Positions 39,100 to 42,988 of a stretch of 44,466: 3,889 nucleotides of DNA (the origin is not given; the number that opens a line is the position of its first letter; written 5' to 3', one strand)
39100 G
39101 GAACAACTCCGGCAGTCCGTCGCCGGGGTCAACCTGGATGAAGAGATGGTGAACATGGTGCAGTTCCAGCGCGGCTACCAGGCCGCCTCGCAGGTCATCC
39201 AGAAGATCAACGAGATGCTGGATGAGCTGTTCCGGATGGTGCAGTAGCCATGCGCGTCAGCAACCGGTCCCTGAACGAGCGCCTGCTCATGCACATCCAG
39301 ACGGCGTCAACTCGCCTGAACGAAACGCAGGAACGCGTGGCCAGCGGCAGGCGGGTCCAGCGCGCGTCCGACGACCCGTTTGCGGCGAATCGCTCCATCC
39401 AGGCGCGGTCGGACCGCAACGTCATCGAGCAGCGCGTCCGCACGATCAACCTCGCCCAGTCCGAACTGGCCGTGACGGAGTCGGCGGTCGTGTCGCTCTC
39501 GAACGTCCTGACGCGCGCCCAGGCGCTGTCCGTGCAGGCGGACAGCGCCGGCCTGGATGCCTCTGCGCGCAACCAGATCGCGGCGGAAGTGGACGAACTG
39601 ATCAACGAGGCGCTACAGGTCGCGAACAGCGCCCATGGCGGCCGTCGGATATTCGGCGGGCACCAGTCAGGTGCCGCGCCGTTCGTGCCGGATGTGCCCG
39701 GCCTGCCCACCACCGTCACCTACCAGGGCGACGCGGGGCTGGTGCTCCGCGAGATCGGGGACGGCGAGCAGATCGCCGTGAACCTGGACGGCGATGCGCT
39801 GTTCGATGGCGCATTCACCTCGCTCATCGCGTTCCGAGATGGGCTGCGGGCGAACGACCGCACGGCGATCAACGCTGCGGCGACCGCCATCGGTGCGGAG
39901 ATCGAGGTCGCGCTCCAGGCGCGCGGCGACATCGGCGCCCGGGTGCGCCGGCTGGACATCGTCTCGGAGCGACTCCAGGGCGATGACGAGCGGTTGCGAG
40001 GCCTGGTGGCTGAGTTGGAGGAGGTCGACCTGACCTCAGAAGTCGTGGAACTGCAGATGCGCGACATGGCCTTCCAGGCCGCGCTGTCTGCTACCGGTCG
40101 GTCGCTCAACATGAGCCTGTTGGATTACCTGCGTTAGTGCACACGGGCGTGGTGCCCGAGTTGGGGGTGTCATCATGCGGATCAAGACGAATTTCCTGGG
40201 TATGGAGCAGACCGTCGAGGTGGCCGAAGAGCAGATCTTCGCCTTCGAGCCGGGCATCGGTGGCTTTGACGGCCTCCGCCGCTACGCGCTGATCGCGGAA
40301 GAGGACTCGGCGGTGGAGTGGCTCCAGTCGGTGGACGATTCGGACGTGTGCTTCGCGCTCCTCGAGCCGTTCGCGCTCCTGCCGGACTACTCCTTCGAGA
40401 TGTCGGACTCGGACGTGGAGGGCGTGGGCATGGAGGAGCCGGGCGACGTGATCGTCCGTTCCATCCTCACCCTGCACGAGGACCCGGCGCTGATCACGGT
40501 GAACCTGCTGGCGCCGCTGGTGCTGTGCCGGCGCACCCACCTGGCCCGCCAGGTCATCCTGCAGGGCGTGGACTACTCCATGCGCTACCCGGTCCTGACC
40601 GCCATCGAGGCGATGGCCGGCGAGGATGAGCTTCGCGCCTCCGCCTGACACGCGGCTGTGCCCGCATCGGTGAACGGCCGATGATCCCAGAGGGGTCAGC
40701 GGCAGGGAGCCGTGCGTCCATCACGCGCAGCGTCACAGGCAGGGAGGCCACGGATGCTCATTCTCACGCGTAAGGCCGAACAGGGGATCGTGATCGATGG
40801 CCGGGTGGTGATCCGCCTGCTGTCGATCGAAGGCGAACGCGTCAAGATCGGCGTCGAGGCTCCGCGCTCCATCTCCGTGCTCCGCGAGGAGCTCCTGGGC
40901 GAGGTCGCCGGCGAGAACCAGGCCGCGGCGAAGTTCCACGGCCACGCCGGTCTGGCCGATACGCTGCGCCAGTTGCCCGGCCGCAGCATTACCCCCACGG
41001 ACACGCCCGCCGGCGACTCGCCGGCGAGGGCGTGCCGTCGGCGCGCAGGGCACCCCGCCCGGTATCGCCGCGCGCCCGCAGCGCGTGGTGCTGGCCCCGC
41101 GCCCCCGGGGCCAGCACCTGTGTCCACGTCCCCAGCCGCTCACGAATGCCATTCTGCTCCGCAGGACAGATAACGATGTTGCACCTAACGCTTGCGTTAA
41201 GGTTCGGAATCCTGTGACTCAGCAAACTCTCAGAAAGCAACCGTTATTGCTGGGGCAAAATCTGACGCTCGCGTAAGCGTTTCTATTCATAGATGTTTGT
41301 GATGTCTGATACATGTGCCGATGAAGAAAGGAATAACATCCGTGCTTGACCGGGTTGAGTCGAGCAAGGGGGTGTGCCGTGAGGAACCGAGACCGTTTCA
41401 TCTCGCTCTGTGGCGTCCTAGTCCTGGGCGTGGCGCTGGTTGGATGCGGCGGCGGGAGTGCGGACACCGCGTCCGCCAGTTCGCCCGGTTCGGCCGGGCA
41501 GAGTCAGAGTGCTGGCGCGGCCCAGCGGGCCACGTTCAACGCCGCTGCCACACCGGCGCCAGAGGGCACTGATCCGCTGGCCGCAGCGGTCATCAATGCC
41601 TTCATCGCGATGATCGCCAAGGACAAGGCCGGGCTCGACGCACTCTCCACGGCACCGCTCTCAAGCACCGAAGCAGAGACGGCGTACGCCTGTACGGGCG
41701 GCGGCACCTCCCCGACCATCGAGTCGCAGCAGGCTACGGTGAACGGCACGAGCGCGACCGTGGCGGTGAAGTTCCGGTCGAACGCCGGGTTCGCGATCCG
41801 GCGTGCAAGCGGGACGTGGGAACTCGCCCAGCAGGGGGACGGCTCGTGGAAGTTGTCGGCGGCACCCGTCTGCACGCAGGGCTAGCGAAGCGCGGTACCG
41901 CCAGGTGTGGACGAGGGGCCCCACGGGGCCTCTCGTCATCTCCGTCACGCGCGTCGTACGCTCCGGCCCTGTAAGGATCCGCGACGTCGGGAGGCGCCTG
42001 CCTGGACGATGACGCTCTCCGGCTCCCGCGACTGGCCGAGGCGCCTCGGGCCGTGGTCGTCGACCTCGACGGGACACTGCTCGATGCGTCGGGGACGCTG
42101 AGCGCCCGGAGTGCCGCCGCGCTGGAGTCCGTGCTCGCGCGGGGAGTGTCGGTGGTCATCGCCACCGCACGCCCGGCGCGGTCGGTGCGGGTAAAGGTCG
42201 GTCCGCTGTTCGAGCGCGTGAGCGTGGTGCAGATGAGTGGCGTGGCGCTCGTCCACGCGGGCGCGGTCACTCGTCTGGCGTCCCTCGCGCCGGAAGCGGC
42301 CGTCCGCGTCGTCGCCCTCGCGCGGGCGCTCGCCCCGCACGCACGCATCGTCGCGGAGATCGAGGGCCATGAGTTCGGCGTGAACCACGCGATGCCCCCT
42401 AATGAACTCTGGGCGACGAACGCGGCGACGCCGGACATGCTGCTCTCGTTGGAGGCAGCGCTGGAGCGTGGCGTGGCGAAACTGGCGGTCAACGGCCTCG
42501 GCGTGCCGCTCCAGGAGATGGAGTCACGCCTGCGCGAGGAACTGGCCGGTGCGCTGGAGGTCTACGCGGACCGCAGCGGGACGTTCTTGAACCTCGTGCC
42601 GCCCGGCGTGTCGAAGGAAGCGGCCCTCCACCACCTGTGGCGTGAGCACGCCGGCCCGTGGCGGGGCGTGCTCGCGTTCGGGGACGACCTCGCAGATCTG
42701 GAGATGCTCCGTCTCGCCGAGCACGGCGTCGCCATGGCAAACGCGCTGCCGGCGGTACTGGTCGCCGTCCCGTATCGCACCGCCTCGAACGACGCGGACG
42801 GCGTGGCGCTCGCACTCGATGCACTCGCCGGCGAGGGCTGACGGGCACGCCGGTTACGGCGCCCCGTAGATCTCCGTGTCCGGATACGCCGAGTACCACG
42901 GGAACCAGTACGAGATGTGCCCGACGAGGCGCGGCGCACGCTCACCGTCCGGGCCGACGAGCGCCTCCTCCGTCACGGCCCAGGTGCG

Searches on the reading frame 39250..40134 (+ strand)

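Call 40: search_protein_families(library=pfam, proteins=[window:39250-40134:+], max_evalue=0.001)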
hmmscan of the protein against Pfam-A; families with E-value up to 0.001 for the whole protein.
window:39250-40134:+ (295 aa): 2 families
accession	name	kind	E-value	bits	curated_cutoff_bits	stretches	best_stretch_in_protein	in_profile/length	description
PF00669.25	Flagellin_N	-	5e-19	69.2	26.6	1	12-137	10-136/139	Bacterial flagellin N-terminal helical region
PF00700.27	Flagellin_C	-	1.4e-05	25.8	23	1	214-294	4-86/86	Bacterial flagellin C-terminal helical region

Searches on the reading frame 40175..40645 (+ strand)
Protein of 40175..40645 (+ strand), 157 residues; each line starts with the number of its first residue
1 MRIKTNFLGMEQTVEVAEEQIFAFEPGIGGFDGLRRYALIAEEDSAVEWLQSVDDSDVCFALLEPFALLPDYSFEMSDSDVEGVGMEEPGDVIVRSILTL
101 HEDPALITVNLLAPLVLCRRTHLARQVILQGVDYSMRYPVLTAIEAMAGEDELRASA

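Call 40: search_protein_families(library=pfam, proteins=[window:40175-40645:+], max_evalue=0.001)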
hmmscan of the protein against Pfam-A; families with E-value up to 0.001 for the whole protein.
window:40175-40645:+ (157 aa): 1 family
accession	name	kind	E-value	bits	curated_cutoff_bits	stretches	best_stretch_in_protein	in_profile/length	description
PF02623.20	FliW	-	1.3e-31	109.4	25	1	23-140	2-122/122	FliW protein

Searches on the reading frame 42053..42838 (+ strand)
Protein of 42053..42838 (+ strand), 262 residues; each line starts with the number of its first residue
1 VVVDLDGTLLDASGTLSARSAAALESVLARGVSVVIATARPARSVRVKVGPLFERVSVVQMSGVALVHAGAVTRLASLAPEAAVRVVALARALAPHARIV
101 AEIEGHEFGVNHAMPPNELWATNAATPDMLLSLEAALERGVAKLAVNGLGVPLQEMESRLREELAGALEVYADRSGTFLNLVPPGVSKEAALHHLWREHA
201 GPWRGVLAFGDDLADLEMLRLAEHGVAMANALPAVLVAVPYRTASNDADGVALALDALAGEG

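Call 40: search_protein_families(library=pfam, proteins=[window:42053-42838:+], max_evalue=0.001)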
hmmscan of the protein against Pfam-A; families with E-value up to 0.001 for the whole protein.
window:42053-42838:+ (262 aa): 2 families
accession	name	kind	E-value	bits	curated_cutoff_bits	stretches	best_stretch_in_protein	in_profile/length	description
PF08282.18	Hydrolase_3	-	4.3e-33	115.5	20.9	1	2-255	2-255/255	haloacid dehalogenase-like hydrolase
PF05116.19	S6PP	-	3.9e-10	40.2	20.3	1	154-237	134-215/247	Sucrose-6F-phosphate phosphohydrolase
